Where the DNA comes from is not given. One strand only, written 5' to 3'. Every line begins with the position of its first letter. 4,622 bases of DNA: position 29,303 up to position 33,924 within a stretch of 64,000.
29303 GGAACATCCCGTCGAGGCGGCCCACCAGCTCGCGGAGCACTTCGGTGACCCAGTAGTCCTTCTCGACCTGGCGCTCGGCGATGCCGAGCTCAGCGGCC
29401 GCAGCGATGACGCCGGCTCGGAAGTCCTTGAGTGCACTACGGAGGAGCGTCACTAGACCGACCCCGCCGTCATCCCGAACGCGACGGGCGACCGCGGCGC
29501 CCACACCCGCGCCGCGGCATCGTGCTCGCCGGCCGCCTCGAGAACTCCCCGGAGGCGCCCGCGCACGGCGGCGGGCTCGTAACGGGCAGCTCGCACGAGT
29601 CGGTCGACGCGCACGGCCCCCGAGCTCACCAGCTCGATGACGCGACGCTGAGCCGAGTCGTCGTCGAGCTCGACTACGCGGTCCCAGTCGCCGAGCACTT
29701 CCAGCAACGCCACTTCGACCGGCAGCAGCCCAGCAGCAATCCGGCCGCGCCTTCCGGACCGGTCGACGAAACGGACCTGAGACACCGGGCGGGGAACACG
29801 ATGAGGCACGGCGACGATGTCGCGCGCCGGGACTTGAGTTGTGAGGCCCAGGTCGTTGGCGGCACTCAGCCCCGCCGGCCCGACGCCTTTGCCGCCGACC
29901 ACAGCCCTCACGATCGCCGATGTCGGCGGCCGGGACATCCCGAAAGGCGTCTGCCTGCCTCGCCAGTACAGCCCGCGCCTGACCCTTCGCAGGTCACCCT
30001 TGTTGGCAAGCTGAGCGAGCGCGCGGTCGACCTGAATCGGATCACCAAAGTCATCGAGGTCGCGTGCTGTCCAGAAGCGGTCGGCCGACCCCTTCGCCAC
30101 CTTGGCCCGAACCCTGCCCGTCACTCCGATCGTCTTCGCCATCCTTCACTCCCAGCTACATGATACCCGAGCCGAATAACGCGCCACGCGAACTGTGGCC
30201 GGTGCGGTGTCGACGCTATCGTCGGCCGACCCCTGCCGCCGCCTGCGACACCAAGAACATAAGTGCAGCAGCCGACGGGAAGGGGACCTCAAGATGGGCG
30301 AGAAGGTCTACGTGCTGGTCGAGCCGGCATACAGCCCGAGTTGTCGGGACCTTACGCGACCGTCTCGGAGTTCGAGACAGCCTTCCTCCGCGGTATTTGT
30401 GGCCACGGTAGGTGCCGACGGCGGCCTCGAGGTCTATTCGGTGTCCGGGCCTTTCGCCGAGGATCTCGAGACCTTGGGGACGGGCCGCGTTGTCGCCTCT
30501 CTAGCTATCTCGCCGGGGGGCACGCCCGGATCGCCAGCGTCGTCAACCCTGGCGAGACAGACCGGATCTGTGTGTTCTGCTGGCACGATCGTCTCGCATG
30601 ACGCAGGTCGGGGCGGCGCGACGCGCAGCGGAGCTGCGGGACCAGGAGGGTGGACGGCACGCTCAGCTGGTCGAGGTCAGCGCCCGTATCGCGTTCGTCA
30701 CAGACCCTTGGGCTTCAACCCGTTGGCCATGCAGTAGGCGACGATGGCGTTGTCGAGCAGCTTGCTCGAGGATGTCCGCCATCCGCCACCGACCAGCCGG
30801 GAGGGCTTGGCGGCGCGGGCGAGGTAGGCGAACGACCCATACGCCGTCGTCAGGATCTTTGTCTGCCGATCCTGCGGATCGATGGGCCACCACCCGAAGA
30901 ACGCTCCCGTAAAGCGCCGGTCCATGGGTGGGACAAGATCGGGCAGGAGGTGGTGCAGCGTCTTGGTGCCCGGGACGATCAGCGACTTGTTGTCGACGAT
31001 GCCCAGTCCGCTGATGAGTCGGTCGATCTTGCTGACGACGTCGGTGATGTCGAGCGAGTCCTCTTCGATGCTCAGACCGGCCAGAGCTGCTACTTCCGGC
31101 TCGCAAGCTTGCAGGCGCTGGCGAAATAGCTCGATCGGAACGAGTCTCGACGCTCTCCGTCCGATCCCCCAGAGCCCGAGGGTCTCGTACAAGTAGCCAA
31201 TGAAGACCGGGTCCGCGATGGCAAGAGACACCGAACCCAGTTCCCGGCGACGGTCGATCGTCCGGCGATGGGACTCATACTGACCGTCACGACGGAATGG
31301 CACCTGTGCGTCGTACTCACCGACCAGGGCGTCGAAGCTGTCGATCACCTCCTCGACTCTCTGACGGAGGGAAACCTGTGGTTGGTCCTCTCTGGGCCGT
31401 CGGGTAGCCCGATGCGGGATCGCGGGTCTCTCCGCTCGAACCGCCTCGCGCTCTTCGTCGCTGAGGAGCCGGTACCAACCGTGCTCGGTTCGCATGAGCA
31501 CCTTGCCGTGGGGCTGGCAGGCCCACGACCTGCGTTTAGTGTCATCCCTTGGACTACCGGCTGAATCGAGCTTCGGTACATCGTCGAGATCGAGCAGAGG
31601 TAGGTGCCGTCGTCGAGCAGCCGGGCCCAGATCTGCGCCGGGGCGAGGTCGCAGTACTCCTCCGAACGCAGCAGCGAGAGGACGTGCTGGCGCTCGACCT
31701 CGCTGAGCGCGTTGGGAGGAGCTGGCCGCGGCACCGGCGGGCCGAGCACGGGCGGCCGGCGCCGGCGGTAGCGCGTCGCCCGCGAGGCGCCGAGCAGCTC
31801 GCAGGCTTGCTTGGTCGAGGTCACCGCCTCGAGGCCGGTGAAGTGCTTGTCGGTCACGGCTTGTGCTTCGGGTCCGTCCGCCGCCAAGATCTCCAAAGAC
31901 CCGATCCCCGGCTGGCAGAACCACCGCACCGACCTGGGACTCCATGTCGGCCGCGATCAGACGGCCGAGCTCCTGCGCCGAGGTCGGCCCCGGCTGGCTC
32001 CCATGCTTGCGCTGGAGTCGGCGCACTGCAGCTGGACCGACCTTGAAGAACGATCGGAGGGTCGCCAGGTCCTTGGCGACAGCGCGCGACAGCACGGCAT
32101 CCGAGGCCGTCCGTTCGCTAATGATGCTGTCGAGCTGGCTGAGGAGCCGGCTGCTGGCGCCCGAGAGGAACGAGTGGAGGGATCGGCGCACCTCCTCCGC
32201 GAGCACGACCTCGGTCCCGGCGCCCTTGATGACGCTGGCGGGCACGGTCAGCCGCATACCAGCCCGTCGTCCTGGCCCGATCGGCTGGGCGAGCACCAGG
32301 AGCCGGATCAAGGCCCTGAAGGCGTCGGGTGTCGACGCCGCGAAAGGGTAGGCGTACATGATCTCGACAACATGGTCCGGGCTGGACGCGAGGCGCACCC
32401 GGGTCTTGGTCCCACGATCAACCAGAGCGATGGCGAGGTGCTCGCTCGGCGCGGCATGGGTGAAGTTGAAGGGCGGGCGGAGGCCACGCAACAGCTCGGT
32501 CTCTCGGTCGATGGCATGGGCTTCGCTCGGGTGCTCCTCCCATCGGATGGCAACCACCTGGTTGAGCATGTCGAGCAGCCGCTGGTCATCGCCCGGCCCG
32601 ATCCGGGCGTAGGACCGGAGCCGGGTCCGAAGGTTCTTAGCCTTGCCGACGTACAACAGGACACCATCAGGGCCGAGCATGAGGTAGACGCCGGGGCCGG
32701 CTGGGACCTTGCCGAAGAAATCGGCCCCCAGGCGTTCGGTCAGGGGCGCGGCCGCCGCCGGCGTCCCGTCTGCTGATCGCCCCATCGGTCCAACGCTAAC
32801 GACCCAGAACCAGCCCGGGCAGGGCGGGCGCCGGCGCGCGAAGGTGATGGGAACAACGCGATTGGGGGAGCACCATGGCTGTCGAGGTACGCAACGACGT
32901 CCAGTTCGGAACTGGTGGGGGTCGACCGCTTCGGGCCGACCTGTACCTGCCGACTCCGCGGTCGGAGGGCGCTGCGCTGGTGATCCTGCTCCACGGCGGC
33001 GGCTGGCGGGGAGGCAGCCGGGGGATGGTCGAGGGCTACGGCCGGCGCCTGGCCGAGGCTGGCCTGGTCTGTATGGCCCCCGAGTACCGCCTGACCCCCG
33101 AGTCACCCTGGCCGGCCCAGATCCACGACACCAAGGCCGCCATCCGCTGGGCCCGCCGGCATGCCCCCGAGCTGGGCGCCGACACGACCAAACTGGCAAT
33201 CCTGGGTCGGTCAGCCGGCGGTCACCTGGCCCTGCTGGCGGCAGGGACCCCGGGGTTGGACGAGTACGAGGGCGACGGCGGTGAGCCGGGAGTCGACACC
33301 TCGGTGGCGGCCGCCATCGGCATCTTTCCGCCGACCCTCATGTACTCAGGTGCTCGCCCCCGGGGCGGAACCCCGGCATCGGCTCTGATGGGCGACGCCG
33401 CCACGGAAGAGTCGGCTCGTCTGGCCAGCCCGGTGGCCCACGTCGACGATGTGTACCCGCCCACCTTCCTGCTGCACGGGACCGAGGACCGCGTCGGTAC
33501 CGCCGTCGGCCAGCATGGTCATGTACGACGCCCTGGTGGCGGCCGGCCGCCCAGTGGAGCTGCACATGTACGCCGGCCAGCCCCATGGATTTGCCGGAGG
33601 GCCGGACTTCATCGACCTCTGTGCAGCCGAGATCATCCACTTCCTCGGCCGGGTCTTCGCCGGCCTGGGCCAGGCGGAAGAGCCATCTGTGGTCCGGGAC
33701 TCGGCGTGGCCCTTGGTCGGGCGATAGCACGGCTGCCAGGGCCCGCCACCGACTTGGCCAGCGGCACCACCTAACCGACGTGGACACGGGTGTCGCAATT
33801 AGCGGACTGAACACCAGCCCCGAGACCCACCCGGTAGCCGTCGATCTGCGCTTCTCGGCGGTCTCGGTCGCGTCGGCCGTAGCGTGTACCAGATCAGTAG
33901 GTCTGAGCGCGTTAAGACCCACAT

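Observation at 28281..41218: One 19-22 bp repeat family marks both edges of a 12.8-kb defence/TA/IS island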

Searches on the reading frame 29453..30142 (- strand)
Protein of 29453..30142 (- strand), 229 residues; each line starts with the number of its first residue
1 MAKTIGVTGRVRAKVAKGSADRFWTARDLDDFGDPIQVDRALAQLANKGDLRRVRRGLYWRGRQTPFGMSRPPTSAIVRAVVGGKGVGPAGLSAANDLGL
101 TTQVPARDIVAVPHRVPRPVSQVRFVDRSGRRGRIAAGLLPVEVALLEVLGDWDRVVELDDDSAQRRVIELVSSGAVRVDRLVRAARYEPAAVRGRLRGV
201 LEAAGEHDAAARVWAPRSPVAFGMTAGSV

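Call 8: search_protein_families(library=pfam, proteins=[window:29453-30142:-], max_evalue=0.01)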
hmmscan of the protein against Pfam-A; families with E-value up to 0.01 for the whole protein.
window:29453-30142:- (229 aa): 3 families
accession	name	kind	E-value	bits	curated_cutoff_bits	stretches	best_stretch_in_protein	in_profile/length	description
PF19570.5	DUF6088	-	5.7e-07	29.9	25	1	27-112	18-105/172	Family of unknown function (DUF6088)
PF17782.7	DprA_WH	-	0.0011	19.4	22.9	1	160-197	9-46/61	DprA winged helix domain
PF13338.12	AbiEi_4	-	0.0038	17.8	25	1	40-59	27-46/49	Transcriptional regulator, AbiEi antitoxin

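Call 113: search_protein_families(library=padloc, proteins=[window:29453-30142:-], max_evalue=0.001)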
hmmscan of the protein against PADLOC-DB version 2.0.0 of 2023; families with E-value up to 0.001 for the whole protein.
window:29453-30142:- (229 aa): 18 families
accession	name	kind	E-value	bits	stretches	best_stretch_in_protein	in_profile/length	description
PDLC02246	AbiEi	-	2.8e-75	250.8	1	12-216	15-216/230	AbiEi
PDLC02250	AbiEi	-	1.6e-35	120.7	1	38-197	31-187/197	AbiEi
PDLC02226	AbiEi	-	3.1e-23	80.7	1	8-111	4-109/202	AbiEi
PDLC02233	AbiEi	-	6e-20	69.8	1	9-115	6-116/214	AbiEi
PDLC02229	AbiEi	-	6.7e-12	44.1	1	10-120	6-120/131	AbiEi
PDLC02247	AbiEi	-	4.2e-10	37.8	1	39-112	47-121/215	AbiEi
PDLC02264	AbiEi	-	2e-09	35.8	1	36-115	34-115/205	AbiEi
PDLC02258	AbiEi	-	3.3e-09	35.2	1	7-120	67-184/196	AbiEi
PDLC02234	AbiEi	-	8e-09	33.5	1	27-110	20-102/191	AbiEi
PDLC02236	AbiEi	-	2.6e-08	31.8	1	37-188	30-188/207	AbiEi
PDLC02265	AbiEi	-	2.4e-06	25.4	1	39-122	29-107/198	AbiEi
PDLC02251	AbiEi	-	1.5e-05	22.6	1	40-163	40-161/230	AbiEi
PDLC02283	AbiEi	-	0.0002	19.1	1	40-121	33-109/201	AbiEi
PDLC02228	AbiEi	-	0.00022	18.6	1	40-127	54-136/216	AbiEi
PDLC02275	AbiEi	-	0.00033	18.7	1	22-115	11-95/184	AbiEi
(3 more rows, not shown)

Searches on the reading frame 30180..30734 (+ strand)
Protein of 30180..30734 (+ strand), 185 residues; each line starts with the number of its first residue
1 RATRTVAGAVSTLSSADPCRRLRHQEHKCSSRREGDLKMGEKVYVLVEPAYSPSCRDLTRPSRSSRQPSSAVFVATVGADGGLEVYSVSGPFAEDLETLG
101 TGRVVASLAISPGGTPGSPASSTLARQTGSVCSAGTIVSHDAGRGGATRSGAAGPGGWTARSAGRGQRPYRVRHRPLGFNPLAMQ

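Call 96: search_protein_families(library=pfam, proteins=[window:30180-30734:+], max_evalue=0.05)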
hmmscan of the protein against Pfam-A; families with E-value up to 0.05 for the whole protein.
window:30180-30734:+ (185 aa): 0 families

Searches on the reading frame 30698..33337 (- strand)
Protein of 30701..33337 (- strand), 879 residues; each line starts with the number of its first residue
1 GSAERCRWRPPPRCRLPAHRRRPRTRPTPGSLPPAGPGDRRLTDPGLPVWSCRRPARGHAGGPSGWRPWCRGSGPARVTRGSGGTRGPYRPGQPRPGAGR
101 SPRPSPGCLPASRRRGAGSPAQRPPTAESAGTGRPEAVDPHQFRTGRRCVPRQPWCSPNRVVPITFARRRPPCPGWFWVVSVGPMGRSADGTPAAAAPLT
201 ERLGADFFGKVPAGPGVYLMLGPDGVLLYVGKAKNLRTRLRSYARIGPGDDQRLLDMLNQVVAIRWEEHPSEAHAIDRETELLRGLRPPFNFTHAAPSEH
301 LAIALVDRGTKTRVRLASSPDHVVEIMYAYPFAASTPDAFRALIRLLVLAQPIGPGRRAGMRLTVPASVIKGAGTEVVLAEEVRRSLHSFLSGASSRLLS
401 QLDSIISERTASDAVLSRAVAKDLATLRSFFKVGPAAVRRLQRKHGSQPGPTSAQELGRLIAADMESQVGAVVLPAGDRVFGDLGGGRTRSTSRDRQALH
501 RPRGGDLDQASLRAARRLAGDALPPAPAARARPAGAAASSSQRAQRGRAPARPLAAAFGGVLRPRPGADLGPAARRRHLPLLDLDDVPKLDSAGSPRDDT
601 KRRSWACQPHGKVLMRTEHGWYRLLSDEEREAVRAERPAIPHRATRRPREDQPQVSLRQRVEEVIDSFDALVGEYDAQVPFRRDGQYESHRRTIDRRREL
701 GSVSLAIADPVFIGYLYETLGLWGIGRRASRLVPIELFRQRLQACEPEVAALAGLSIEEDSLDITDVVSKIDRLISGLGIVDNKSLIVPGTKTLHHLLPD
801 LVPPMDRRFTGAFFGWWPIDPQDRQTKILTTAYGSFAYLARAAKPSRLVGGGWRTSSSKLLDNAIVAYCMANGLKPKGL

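Call 8: search_protein_families(library=pfam, proteins=[window:30698-33199:-], max_evalue=0.01)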
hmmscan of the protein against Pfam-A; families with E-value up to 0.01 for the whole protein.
window:30698-33199:- (833 aa): 1 family
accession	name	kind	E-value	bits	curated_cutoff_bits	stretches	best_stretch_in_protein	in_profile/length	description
PF01541.30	GIY-YIG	-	1.3e-06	29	22.6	1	170-242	3-74/78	GIY-YIG catalytic domain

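Call 32: search_protein_families(library=ncbifam, proteins=[window:30698-33199:-], max_evalue=0.01)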
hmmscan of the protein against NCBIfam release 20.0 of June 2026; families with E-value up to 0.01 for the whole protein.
window:30698-33199:- (833 aa): 14 families
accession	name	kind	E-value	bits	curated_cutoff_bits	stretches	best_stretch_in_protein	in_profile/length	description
NF005906.0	PRK07883.1-4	equivalog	9.4e-17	60.5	495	1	155-246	202-293/563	DEDD exonuclease domain-containing protein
NF005905.0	PRK07883.1-3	equivalog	8.4e-13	47.8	508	1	161-263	219-320/581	DEDD exonuclease domain-containing protein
TIGR00194.1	uvrC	equivalog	5.4e-12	45.2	285.45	1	164-247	7-88/574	excinuclease ABC subunit UvrC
NF005907.0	PRK07883.1-5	equivalog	5.9e-12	44.8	454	1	164-264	226-325/584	DEDD exonuclease domain-containing protein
NF011263.0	PRK14669.1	equivalog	4.3e-10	38.8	1108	1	163-246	8-91/624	excinuclease ABC subunit C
NF005903.0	PRK07883.1-1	equivalog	1e-09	37.5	1038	1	164-276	244-354/642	DEDD exonuclease domain-containing protein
NF001824.0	PRK00558.1-5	equivalog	1.1e-09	37.2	451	1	163-272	12-121/652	excinuclease ABC subunit UvrC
NF011260.0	PRK14666.1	equivalog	8.4e-09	34.7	649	1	164-246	8-90/698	excinuclease ABC subunit C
NF011262.0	PRK14668.1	equivalog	5.7e-08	31.6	544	1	164-277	12-120/577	excinuclease ABC subunit C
NF007833.0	PRK10545.1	equivalog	1.1e-06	28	367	1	160-275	26-135/289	excinuclease Cho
NF005904.0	PRK07883.1-2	equivalog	1.2e-06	27.1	969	1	159-261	223-324/584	DEDD exonuclease domain-containing protein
NF011261.0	PRK14667.1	equivalog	1.5e-06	27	818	1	161-261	9-107/567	excinuclease ABC subunit C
NF011266.0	PRK14672.1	equivalog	2.7e-06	26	1504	1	165-245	18-96/691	excinuclease ABC subunit C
NF011264.0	PRK14670.1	equivalog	5.4e-06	24.9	1021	1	164-246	14-94/602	excinuclease ABC subunit C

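Call 33: search_protein_families(library=phrogs, proteins=[window:30698-33199:-], max_evalue=0.01)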
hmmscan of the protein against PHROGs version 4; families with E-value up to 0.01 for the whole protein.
window:30698-33199:- (833 aa): 1 family
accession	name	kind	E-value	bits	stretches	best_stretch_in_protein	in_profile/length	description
phrog_22664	-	unknown function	9.2e-05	22.1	1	160-245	9-93/610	-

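Call 96: search_protein_families(library=pfam, proteins=[window:30701-33337:-], max_evalue=0.05)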
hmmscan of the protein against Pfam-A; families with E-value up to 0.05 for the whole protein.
window:30701-33337:- (879 aa): 2 families
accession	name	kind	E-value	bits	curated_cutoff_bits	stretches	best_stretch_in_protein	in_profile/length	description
PF01541.30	GIY-YIG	-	1.4e-06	28.9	22.6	1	216-288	3-74/78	GIY-YIG catalytic domain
PF19239.5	GIY_YIG_domain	-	0.037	14.2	21.4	0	226-248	65-87/163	GIY-YIG domain-containing protein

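Call 113: search_protein_families(library=padloc, proteins=[window:30701-33337:-], max_evalue=0.001)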
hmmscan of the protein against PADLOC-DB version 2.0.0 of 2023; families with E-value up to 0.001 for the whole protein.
window:30701-33337:- (879 aa): 0 families

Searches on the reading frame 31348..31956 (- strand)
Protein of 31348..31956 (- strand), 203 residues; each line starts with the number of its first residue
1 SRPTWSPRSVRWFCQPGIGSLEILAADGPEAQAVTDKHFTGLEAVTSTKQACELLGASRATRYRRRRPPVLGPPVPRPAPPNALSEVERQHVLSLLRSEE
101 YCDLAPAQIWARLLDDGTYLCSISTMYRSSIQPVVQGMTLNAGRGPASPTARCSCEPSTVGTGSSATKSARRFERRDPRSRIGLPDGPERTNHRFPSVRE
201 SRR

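Call 96: search_protein_families(library=pfam, proteins=[window:31348-31956:-], max_evalue=0.05)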
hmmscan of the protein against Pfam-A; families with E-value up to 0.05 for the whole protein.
window:31348-31956:- (203 aa): 1 family
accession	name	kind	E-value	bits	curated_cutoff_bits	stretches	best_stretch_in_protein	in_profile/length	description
PF13565.12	HTH_32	-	1.4e-05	26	33.7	1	61-128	7-71/73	Homeodomain-like domain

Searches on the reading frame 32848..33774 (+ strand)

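Call 32: search_protein_families(library=ncbifam, proteins=[window:32875-33774:+], max_evalue=0.01)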
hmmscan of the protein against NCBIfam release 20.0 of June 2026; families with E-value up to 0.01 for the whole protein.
window:32875-33774:+ (299 aa): 14 families
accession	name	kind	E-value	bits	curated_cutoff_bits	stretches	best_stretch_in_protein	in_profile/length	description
NF033149.0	CHL_hydrolase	equivalog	3.7e-23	81.9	500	1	6-120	49-163/310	chloramphenicol hydrolase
NF058653.1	LipP1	equivalog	5.6e-23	81.2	350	1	15-122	54-161/300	LipP1 family hormone-sensitive lipase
NF052354.1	EstLipQMycob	equivalog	2.7e-21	75.7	700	1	8-207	139-343/418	esterase LipQ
NF058651.1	GESAG_HSLs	subfamily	1.3e-12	47.4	430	1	21-120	56-151/296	GESAG motif subfamily hormone-sensitive lipase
NF007547.0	PRK10162.1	equivalog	1.4e-11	43.9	389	1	20-122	73-174/321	acetyl esterase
NF058665.1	HaHSL_fam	equivalog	2.5e-09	36.9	320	1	6-119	38-141/260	hormone-sensitive lipase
NF058649.1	GTSAG_HSLs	subfamily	6.1e-09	35.7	380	1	31-119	89-171/312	GTSAG motif subfamily hormone-sensitive lipase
NF050058.1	e_dPHAscl_type1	hypoth_equivalog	2.1e-06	27.4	150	1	16-207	5-191/276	extracellular catalytic domain type 1 short-chain-length polyhydroxyalkanoate depolymerase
NF041556.1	tannase_B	equivalog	3.2e-06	26.7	300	1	80-132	130-182/463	subtype B tannase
NF058650.1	GCSAG_HSLs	subfamily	8.7e-06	25.5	410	1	34-119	86-167/314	GCSAG motif subfamily hormone-sensitive lipase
NF052620.1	AryltfaseLP1002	equivalog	2.8e-05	23.6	300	1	34-207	33-201/265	lp_1002 family arylesterase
NF041902.1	pecacetest_PaeX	equivalog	6.4e-05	22.1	550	1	81-206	127-250/318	pectin acetylesterase PaeX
NF041555.1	tannase_A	equivalog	0.00035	19.3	550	1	62-122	160-218/619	subtype A tannase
NF042968.1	AcxylEst_AxeA1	equivalog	0.00087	17.7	700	1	24-119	41-134/459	acetylxylan esterase AxeA1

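Call 33: search_protein_families(library=phrogs, proteins=[window:32875-33774:+], max_evalue=0.01)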
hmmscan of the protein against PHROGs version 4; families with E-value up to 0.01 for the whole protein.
window:32875-33774:+ (299 aa): 2 families
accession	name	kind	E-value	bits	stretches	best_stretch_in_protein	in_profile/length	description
phrog_3341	-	other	1.5e-27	97.7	1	18-209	26-206/267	esterase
phrog_789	-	other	0.0035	17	0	32-124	352-439/637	esterase/lipase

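Call 96: search_protein_families(library=pfam, proteins=[window:32848-33771:+], max_evalue=0.05)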
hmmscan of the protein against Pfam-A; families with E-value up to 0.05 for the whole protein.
window:32848-33771:+ (308 aa): 7 families
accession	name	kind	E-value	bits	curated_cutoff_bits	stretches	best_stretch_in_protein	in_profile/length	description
PF20434.5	BD-FAE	-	3.4e-40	138.3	26.8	1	31-216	2-202/215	BD-FAE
PF07859.19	Abhydrolase_3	-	6.6e-22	78.8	25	1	45-132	1-89/210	alpha/beta hydrolase fold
PF00326.27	Peptidase_S9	-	5.6e-06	26.4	22.6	0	97-133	50-83/213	Prolyl oligopeptidase family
PF00135.34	COesterase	-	8.3e-06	25.5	27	1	31-129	89-198/515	Carboxylesterase family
PF02129.25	Peptidase_S15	-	0.0013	18.9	23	1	88-134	73-115/262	X-Pro dipeptidyl-peptidase (S15 family)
PF12146.15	Hydrolase_4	-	0.0029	17.4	27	0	43-132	5-94/239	Serine aminopeptidase, S33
PF12740.14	PETase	-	0.018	14.9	28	1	31-132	43-143/263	PET hydrolase-like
